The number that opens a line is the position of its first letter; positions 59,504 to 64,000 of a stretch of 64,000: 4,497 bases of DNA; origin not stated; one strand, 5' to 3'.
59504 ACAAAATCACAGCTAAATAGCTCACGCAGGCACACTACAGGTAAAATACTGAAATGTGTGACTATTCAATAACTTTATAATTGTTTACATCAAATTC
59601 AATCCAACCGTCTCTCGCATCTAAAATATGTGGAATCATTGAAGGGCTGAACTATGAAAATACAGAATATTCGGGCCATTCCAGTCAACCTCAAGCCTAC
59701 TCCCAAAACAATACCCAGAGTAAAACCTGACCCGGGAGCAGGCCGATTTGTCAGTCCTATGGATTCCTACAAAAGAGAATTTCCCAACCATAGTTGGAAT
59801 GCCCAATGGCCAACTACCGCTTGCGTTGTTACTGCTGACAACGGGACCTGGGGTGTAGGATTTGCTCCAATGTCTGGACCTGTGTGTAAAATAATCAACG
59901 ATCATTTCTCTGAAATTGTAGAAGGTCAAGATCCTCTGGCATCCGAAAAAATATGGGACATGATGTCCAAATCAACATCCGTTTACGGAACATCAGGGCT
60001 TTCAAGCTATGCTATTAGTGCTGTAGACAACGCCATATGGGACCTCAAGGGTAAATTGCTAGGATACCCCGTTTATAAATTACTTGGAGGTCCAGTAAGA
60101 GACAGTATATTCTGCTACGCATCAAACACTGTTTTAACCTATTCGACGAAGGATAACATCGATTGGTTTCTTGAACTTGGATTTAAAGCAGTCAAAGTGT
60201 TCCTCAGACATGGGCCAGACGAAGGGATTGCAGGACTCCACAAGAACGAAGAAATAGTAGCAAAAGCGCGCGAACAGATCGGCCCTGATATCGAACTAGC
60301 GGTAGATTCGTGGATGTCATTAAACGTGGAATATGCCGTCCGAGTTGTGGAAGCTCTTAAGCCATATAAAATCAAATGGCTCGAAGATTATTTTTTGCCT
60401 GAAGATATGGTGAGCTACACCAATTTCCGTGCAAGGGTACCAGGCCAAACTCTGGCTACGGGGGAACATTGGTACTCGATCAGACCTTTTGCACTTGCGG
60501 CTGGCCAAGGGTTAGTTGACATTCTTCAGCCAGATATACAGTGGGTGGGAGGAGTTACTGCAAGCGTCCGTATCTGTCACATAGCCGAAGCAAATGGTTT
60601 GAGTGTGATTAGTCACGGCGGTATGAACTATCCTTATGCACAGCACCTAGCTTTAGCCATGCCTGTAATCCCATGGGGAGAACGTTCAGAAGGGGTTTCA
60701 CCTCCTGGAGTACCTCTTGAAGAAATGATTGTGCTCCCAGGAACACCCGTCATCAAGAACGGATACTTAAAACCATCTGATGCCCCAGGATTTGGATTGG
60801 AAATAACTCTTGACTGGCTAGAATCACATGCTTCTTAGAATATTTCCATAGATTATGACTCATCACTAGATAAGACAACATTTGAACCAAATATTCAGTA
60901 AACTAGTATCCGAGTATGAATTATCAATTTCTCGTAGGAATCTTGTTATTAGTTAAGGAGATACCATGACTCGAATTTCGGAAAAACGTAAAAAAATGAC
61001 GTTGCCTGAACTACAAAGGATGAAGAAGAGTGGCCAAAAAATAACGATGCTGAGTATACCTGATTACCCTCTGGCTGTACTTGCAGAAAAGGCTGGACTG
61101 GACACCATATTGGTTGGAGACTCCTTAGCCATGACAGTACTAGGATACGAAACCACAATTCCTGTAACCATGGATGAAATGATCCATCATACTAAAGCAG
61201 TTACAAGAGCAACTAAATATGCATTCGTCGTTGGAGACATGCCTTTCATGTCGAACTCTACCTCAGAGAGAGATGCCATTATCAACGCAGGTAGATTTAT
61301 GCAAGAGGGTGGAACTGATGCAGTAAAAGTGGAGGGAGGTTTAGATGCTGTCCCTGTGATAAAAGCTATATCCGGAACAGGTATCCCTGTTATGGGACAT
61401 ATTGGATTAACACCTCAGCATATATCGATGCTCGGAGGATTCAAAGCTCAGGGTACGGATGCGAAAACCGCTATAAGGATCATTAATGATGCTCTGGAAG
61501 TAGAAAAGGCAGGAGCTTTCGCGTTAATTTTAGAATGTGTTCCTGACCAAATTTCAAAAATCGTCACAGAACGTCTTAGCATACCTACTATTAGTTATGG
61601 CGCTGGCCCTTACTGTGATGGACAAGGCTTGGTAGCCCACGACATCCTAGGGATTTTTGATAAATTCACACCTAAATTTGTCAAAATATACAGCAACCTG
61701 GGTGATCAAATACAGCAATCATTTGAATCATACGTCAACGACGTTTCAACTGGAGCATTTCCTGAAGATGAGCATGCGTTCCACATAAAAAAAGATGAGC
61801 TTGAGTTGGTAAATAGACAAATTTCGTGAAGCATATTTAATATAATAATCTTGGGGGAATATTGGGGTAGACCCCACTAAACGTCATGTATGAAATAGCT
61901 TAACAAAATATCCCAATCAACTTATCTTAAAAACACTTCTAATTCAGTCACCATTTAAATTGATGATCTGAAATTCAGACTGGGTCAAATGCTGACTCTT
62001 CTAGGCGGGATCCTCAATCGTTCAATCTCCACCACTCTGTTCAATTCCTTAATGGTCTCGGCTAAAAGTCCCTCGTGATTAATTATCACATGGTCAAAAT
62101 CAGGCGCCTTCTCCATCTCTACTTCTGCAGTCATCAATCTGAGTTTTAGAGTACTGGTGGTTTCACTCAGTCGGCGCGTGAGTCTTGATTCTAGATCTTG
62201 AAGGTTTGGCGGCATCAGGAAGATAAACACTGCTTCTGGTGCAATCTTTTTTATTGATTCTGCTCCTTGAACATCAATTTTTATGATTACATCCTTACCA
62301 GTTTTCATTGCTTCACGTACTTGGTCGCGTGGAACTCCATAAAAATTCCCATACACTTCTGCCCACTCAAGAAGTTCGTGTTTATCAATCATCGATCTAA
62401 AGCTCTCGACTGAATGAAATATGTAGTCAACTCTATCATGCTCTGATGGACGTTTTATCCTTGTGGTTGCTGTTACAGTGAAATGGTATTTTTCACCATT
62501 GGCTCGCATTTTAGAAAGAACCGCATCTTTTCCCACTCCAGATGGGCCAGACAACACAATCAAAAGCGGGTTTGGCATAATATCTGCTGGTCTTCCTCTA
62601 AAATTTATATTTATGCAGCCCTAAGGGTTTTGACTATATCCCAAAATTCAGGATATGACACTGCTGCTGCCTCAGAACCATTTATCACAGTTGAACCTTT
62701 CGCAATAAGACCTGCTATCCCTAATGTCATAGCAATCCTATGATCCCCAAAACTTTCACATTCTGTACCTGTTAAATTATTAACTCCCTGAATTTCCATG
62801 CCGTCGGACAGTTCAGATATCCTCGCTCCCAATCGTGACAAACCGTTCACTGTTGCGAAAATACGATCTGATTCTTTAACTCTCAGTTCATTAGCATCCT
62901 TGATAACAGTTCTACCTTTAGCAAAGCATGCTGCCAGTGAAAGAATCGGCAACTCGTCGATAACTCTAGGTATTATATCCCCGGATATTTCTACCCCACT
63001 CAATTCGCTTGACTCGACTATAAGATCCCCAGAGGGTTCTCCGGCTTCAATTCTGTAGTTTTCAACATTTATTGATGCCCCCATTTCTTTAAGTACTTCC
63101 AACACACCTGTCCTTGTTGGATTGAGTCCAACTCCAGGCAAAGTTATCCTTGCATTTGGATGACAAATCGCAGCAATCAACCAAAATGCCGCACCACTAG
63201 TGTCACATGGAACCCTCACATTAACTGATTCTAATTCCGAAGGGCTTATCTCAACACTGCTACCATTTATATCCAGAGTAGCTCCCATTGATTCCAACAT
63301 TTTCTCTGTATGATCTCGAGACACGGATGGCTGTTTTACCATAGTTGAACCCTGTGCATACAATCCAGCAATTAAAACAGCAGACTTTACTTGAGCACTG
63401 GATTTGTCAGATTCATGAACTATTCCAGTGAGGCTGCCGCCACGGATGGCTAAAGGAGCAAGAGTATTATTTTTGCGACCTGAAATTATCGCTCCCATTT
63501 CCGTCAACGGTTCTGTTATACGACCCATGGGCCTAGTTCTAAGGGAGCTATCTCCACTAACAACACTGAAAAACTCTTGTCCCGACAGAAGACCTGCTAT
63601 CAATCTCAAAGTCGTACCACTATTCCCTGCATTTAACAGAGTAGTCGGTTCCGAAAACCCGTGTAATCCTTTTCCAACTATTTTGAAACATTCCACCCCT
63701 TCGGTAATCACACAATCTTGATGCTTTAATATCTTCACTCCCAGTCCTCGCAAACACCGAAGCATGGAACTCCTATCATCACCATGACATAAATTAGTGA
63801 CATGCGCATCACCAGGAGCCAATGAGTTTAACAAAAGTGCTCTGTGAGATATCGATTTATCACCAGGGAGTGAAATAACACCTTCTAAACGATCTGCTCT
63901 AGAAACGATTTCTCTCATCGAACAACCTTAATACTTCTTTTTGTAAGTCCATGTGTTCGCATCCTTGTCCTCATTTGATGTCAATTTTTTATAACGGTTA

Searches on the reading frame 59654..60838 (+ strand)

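Call 31: search_protein_families(library=pfam, proteins=[window:59654-60838:+], max_evalue=0.00001)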
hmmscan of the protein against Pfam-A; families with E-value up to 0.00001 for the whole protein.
window:59654-60838:+ (394 aa): 2 families
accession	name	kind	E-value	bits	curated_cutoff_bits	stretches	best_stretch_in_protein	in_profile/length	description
PF13378.12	MR_MLE_C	-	4.4e-43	148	29.4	1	174-385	12-216/219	Enolase C-terminal domain-like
PF02746.21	MR_MLE_N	-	1.6e-10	41.6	22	1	59-145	33-117/117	Mandelate racemase / muconate lactonizing enzyme, N-terminal domain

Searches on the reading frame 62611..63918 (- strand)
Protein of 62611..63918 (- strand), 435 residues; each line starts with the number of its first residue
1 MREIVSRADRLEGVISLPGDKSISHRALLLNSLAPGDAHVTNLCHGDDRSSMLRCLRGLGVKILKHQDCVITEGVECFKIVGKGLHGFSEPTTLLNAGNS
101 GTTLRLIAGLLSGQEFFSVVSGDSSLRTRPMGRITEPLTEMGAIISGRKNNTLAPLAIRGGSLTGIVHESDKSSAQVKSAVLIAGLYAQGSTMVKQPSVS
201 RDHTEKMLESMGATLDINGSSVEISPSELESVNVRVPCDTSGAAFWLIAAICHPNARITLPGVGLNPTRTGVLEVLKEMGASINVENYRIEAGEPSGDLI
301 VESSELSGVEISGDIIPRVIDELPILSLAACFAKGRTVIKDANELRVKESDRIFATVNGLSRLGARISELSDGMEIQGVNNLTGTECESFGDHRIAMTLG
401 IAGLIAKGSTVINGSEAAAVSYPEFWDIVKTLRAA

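Call 31: search_protein_families(library=pfam, proteins=[window:62611-63918:-], max_evalue=0.00001)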
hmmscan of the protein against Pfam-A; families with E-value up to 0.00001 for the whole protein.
window:62611-63918:- (435 aa): 1 family
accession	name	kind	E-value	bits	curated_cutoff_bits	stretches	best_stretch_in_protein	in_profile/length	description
PF00275.25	EPSP_synthase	-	4e-111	372.1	22.8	1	8-427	4-415/417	EPSP synthase (3-phosphoshikimate 1-carboxyvinyltransferase)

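Call 81: find_encoding_contigs(protein=window:62614-63918:-, flank=10000, max_places=3)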
Protein window:62614-63918:- (435 aa): 7 contigs read that carry it; 3 places shown.
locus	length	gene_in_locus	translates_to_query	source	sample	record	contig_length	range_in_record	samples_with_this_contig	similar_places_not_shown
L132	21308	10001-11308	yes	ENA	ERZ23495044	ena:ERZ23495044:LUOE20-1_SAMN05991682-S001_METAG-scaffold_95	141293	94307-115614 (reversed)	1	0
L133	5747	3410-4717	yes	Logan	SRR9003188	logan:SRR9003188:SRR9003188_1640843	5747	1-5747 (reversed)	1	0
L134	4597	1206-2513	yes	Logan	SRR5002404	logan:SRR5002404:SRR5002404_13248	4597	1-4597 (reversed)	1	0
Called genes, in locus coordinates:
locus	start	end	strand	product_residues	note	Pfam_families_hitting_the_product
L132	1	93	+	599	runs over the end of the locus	PF01807:Zn_ribbon_DnaG, PF08275:DNAG_N, PF01751:Toprim, PF13155:Toprim_2, PF13662:Toprim_4, PF10410:DnaB_bind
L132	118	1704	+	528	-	PF00140:Sigma70_r1_2, PF04542:Sigma70_r2, PF04539:Sigma70_r3, PF04545:Sigma70_r4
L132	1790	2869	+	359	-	PF04015:DUF362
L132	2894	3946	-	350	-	PF02746:MR_MLE_N, PF13378:MR_MLE_C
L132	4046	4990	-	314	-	PF00248:Aldo_ket_red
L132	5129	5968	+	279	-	PF12974:Phosphonate-bd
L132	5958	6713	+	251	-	PF00005:ABC_tran, PF13304:AAA_21 (faint)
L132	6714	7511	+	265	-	PF00528:BPD_transp_1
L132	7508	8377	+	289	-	PF00528:BPD_transp_1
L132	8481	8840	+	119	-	PF01521:Fe-S_biosyn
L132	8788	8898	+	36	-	-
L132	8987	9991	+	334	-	PF03807:F420_oxidored (weak), PF02153:PDH_N, PF20463:PDH_C (faint)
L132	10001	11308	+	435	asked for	PF00275:EPSP_synthase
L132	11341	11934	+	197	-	PF00625:Guanylate_kin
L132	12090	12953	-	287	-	PF02548:Pantoate_transf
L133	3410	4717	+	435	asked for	PF00275:EPSP_synthase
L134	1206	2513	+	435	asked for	PF00275:EPSP_synthase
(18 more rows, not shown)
